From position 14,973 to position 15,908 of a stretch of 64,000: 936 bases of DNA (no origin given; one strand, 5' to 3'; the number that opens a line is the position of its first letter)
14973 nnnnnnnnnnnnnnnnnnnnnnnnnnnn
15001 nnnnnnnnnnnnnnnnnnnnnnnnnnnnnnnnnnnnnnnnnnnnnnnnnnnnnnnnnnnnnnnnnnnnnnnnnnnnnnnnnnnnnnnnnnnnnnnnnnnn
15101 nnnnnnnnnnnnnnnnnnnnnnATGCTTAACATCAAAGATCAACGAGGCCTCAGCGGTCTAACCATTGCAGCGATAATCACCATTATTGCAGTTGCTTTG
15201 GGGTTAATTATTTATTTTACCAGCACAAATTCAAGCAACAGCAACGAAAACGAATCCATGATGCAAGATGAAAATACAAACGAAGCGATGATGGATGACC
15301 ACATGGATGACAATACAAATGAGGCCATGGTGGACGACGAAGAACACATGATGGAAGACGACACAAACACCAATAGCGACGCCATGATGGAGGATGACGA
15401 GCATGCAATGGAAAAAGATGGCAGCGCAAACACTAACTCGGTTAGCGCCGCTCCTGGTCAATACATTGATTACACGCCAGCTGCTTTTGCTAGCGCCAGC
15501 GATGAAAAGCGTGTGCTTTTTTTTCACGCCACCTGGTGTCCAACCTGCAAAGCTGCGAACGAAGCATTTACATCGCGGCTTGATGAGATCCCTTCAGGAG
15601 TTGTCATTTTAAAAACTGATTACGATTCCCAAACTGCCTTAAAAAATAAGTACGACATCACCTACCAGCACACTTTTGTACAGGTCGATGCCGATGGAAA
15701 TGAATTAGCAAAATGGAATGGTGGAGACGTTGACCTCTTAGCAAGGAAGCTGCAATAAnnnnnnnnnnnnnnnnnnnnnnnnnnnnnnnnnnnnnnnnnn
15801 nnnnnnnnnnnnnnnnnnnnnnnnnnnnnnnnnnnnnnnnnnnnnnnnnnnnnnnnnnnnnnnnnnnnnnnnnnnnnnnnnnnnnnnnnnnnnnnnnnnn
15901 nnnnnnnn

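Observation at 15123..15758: Met/Asp/Glu/His-rich repeat linker in a membrane-anchored thioredoxin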

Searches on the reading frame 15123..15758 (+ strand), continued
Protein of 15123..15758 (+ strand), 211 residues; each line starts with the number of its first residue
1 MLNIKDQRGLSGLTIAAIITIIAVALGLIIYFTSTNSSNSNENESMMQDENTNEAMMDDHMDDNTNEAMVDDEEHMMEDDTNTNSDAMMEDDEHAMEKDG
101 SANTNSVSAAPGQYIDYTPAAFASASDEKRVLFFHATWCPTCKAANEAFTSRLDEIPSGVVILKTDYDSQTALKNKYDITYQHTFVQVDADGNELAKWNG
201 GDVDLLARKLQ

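Call 36: search_protein_families(library=pfam, proteins=[L027:8539-10344:+, L043:8504-10309:+, L063:905-2743:+, L062:8536-10365:+, L025:5069-5638:+, L027:10707-11195:+, L046:10862-11407:+, L058:10778-11281:+], max_evalue=0.0001)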
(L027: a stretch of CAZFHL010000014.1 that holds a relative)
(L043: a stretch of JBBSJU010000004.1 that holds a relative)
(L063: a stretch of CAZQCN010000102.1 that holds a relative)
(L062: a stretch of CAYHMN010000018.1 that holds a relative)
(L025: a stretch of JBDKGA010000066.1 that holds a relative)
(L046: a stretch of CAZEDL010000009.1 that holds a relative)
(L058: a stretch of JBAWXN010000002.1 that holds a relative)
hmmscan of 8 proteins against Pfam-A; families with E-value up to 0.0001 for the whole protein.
L027:8539-10344:+ (601 aa): 4 families
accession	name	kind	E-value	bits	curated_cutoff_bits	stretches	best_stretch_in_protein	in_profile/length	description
PF01625.27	PMSR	-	2.9e-58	196.9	23.7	1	265-416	1-152/153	Peptide methionine sulfoxide reductase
PF01641.26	SelR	-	1.6e-39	134.9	24.9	1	471-583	1-115/116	SelR domain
PF02683.22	DsbD_TM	-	6.7e-07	29.3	27.1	1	5-212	6-215/219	Cytochrome C biogenesis protein transmembrane domain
PF13386.12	DsbD_2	-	1.7e-06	28.5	24.9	1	8-209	3-198/199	Cytochrome C biogenesis protein transmembrane region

L043:8504-10309:+ (601 aa): 4 families
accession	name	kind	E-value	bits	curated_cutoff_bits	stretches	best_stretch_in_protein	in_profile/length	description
PF01625.27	PMSR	-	6.1e-58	195.8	23.7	1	266-417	1-152/153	Peptide methionine sulfoxide reductase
PF01641.26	SelR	-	1.8e-40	137.9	24.9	1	471-584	1-116/116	SelR domain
PF02683.22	DsbD_TM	-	1.8e-08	34.4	27.1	1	5-213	5-215/219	Cytochrome C biogenesis protein transmembrane domain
PF13386.12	DsbD_2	-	5.7e-07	30.1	24.9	1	8-210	2-198/199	Cytochrome C biogenesis protein transmembrane region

L063:905-2743:+ (612 aa): 4 families
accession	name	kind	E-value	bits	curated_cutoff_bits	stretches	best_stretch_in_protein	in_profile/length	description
PF01625.27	PMSR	-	3.9e-56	190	23.7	1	277-427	2-152/153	Peptide methionine sulfoxide reductase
PF01641.26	SelR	-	1.4e-39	135.1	24.9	1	482-595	1-116/116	SelR domain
PF02683.22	DsbD_TM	-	3.9e-07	30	27.1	1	14-222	5-215/219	Cytochrome C biogenesis protein transmembrane domain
PF13386.12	DsbD_2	-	4.4e-06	27.2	24.9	1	74-219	61-198/199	Cytochrome C biogenesis protein transmembrane region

L062:8536-10365:+ (609 aa): 4 families
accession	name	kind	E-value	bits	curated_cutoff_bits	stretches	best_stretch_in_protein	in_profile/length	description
PF01625.27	PMSR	-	3.7e-57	193.3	23.7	1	271-421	2-152/153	Peptide methionine sulfoxide reductase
PF01641.26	SelR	-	1.2e-41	141.7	24.9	1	476-589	1-116/116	SelR domain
PF02683.22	DsbD_TM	-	4.4e-08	33.1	27.1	1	4-212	5-215/219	Cytochrome C biogenesis protein transmembrane domain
PF13386.12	DsbD_2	-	9.6e-07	29.3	24.9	1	7-209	2-198/199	Cytochrome C biogenesis protein transmembrane region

L025:5069-5638:+ (189 aa): 1 family
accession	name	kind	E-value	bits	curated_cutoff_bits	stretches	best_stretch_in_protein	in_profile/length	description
PF01625.27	PMSR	-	4.8e-64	215.7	23.7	1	12-165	1-153/153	Peptide methionine sulfoxide reductase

L027:10707-11195:+ (162 aa): 1 family
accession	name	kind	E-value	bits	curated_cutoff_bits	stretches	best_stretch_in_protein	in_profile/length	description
PF01625.27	PMSR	-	1.6e-57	194.5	23.7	1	4-151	1-152/153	Peptide methionine sulfoxide reductase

L046:10862-11407:+ (181 aa): 1 family
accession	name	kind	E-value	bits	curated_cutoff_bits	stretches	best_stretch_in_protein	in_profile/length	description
PF01625.27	PMSR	-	2.5e-66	223.1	23.7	1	7-160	1-153/153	Peptide methionine sulfoxide reductase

L058:10778-11281:+ (167 aa): 1 family
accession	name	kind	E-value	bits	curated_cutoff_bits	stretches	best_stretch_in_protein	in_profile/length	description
PF01625.27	PMSR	-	5.5e-59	199.2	23.7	1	9-156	1-152/153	Peptide methionine sulfoxide reductase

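Call 37: predict_structure(alignment_id=A1)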
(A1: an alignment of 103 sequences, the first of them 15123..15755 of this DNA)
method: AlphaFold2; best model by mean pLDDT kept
length: 211 residues; sequences in the alignment: 103
mean_pLDDT: 77.8   pTM: 0.54
mean pLDDT of the five models: 77.8, 77.2, 76.4, 76.4, 76.1
residues with pLDDT >= 90: 102; 70-90: 19; 50-70: 73; < 50: 17
segments of 3 or more residues with pLDDT < 50: none
pLDDT, mean of each block of 10 residues (from residue 1): 58 74 80 60 55 55 53 53 52 54 62 98 98 98 98 97 98 98 97 97 97 94
secondary structure, 60 per line:
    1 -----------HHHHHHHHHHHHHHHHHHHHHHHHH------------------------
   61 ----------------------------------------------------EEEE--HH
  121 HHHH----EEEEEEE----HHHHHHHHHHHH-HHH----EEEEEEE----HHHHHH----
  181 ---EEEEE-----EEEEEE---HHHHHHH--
elements in order: H12-36 E113-116 H119-124 E129-135 H140-151 E160-166 H171-176 E184-188 E194-199 H203-209

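Call 40: fold_search(model_id=the predicted structure, library=pdb)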
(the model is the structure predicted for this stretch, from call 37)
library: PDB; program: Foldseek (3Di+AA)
matches with E <= 10: 1322; with E <= 0.001: 353
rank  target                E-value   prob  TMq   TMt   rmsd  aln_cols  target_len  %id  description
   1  5zf2                  3.8e-07  1.00  0.40  0.75   2.7       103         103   22  Crystal structure of Trxlp from Edwardsiella tarda EIB202 (released 2019-03-06)
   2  7wge_B                1.3e-06  1.00  0.39  0.72   3.1       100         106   28  Human NLRP1 complexed with thioredoxin (released 2023-07-05)
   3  4i8b_A                1.6e-06  1.00  0.38  0.71   3.0       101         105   24  Crystal Structure of Thioredoxin from Schistosoma Japonicum (released 2013-12-04)
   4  2xbq_A                1.9e-06  1.00  0.37  0.67   3.6       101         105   21  Crystal structure of reduced Schistosoma mansoni Thioredoxin pre- protein at 1.7 Angstrom (released 2010-07-21)
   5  2xc2                  2.1e-06  1.00  0.38  0.68   3.1       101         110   19  Crystal structure of oxidized Schistosoma mansoni Thioredoxin pre- protein at 1.6 Angstrom (released 2010-08-11)
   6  2ypm                  2.2e-06  1.00  0.39  0.72   2.7        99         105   29  Crystal Structure of Ancestral Thioredoxin Relative to Last Animal and Fungi Common Ancestor (LAFCA) from the Precambria (released 2013-08-21)
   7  6zmu_D                2.7e-06  1.00  0.40  0.74   2.5        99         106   29  Crystal structure of the germline-specific thioredoxin protein Deadhead (Thioredoxin-1) from Drospohila melanogaster,  (released 2020-10-21)
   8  6zmu_A                2.8e-06  1.00  0.40  0.73   2.5        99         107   29  Crystal structure of the germline-specific thioredoxin protein Deadhead (Thioredoxin-1) from Drospohila melanogaster,  (released 2020-10-21)
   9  1xw9_A                4.2e-06  1.00  0.39  0.72   2.7       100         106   27  Drosophila thioredoxin, oxidized, P21 (released 2004-11-16)
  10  2vm1_A                4.5e-06  1.00  0.40  0.71   2.6       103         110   21  Crystal structure of barley thioredoxin h isoform 1 crystallized using ammonium sulfate as precipitant (released 2008-04-29)
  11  4xhm_A                4.8e-06  1.00  0.39  0.71   2.4        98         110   21  Archaeoglobus fulgidus thioredoxin 3 M60H (released 2015-04-29)
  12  4pom_A                5.8e-06  1.00  0.39  0.71   3.0       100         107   27  Crystal structures of thioredoxin with mesna at 1.85A resolution (released 2014-10-29)
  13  3m9j_A                6.2e-06  1.00  0.38  0.71   3.1       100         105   27  Crystal structure of human thioredoxin C69/73S double mutant, reduced form (released 2010-08-11)
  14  1uvz_C                7.1e-06  1.00  0.39  0.72   2.6       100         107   25  structure of human thioredoxin 2 (released 2005-06-16)
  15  9nce                  7.5e-06  1.00  0.39  0.73   2.5        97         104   23  Oxidized Treponema pallidum thioredoxin strain Nichols (released 2026-02-11)
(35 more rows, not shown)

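Call 46: search_protein_families(library=pfam, proteins=[P0070, P0097], max_evalue=0.001)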
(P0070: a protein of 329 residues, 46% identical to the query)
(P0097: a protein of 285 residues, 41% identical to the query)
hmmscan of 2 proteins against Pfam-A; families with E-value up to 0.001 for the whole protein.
P0070 (329 aa): 2 families
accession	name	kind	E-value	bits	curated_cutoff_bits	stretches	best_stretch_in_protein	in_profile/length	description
PF10099.14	RskA_C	-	5.4e-08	33.6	29.4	1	15-183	4-130/135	Anti-sigma-K factor rskA, C-terminal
PF00085.26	Thioredoxin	-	9e-06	26.1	23.5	1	244-328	17-101/103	Thioredoxin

P0097 (285 aa): 5 families
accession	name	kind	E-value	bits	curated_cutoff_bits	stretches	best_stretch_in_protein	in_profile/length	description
PF20606.3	DUF6799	-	1.6e-14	53.8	26.8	1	65-125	3-63/63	Domain of unknown function (DUF6799)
PF00085.26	Thioredoxin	-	1.6e-09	38.2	23.5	1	199-271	16-87/103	Thioredoxin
PF00578.27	AhpC-TSA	-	1.4e-06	28.7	26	1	188-249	12-75/124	AhpC/TSA family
PF13899.12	Thioredoxin_7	-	1.4e-05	25.5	27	1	189-228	5-44/83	Thioredoxin-like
PF08534.16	Redoxin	-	5.5e-05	23.4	26.6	1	190-225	17-53/148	Redoxin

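Call 72: find_encoding_contigs(protein=P0002, flank=2000, max_places=3)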
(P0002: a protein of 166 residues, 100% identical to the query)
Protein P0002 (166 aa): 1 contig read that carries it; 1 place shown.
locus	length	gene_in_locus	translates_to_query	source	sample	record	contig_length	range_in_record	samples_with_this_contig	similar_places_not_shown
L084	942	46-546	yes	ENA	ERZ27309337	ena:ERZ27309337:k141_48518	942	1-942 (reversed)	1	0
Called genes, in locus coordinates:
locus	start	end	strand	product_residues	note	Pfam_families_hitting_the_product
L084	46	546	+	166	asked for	PF00085:Thioredoxin, PF13098:Thioredoxin_2 (faint)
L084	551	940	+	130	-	?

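Call 73: find_encoding_contigs(protein=P0003, flank=3000, max_places=3)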
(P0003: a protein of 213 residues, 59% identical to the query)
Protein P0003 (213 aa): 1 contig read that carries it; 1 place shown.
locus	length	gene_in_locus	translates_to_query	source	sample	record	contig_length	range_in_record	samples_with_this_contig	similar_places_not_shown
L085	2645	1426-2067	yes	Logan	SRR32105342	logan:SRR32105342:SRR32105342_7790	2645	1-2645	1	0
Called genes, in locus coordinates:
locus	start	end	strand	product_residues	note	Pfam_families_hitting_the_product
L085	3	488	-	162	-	?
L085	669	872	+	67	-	PF13560:HTH_31 (weak), PF12844:HTH_19 (weak), PF01381:HTH_3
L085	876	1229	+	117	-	PF09946:DUF2178 (weak)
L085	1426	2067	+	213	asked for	PF00085:Thioredoxin, PF13098:Thioredoxin_2 (weak)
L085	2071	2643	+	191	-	?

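Call 74: find_encoding_contigs(protein=P0001, flank=2000, max_places=2)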
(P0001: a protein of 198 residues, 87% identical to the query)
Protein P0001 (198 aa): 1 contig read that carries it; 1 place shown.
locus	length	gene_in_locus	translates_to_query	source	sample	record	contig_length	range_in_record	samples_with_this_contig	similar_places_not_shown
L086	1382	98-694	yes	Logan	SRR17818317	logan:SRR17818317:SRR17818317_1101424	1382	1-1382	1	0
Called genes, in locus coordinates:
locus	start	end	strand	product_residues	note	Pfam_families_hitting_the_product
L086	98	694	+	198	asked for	PF00085:Thioredoxin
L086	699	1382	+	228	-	?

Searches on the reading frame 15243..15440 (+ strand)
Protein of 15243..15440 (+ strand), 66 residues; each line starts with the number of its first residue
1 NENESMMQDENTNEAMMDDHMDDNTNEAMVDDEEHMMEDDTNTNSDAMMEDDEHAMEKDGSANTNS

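Call 65: find_homologous_proteins(query=window:15243-15440:+, max_evalue=1)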
Query seq(66 aa): 3 candidates shared short words with the query, none scored E <= 1.
